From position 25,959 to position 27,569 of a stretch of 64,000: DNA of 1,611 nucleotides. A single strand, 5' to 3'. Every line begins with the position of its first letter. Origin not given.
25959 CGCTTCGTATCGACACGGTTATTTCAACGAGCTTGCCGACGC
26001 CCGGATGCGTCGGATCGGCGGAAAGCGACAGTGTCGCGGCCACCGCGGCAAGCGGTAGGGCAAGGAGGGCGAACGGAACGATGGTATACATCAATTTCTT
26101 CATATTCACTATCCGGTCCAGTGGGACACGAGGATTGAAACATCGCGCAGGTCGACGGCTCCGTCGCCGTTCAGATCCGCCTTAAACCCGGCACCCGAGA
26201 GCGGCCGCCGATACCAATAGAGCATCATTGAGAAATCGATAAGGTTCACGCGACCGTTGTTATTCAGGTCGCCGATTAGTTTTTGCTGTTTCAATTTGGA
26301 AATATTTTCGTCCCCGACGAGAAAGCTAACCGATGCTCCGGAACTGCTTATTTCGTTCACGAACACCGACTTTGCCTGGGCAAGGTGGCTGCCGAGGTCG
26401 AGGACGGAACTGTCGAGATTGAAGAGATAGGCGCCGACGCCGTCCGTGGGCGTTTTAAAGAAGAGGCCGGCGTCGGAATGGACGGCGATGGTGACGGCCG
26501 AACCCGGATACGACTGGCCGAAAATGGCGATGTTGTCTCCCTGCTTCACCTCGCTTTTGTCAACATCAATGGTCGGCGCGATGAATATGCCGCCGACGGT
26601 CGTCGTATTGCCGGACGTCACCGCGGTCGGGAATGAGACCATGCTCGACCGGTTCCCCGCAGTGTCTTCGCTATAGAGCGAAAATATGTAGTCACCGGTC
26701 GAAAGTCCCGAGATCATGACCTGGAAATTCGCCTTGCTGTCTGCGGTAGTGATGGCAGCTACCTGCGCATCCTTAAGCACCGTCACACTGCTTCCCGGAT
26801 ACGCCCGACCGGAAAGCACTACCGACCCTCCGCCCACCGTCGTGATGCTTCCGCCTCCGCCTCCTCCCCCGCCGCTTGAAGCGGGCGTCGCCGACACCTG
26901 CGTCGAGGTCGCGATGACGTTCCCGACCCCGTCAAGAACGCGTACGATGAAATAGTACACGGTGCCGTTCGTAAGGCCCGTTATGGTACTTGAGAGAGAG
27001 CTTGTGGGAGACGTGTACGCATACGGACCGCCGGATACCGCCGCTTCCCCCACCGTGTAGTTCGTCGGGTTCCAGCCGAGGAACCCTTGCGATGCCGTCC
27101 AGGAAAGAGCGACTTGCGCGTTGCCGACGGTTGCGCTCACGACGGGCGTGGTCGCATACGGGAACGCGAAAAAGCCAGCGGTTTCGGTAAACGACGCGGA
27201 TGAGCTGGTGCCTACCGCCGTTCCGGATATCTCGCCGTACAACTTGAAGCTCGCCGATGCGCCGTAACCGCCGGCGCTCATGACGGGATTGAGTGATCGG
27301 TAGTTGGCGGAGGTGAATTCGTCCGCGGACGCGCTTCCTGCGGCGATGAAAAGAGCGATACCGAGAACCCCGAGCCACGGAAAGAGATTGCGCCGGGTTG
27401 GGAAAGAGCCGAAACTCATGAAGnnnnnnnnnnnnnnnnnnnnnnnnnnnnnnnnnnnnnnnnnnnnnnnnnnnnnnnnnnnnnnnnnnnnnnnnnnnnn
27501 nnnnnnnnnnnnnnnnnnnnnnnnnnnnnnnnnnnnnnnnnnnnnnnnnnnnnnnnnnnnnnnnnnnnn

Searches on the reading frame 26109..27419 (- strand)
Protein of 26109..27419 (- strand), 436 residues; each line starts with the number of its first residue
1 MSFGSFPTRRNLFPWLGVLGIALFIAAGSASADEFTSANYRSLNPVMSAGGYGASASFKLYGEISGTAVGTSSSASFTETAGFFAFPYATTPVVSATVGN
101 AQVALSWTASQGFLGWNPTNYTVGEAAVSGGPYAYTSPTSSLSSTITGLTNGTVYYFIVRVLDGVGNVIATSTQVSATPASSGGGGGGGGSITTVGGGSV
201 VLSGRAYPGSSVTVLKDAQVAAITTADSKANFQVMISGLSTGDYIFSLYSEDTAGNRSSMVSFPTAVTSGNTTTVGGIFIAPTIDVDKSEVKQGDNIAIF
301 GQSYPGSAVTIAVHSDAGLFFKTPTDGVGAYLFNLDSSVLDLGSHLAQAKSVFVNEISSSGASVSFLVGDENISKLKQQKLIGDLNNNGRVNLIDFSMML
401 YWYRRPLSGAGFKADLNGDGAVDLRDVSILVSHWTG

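Call 9: search_protein_families(library=pfam, proteins=[window:26109-27419:-], max_evalue=0.01)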
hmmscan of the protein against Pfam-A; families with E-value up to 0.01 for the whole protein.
window:26109-27419:- (436 aa): 6 families
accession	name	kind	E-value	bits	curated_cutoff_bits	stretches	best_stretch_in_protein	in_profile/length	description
PF00404.24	Dockerin_1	-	4.4e-08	33.7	22.9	1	383-430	2-52/57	Dockerin type I domain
PF17936.7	Big_6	-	5.4e-07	30.2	27.6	1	194-263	9-79/83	Bacterial Ig domain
PF19077.6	Big_13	-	0.0029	18.5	27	0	204-261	33-94/102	Bacterial Ig-like domain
PF16389.11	DUF4998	-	0.0067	16.4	29.1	0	217-264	59-106/199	Domain of unknown function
PF22352.2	K319L-like_PKD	-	0.0069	16.8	27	0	227-259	45-77/84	K319L-like, PKD domain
PF00041.27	fn3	-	0.0094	16.6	25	0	97-176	10-82/84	Fibronectin type III domain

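Call 10: search_protein_families(library=phrogs, proteins=[window:26109-27419:-], max_evalue=0.01)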
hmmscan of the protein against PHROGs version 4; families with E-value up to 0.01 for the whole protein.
window:26109-27419:- (436 aa): 0 families
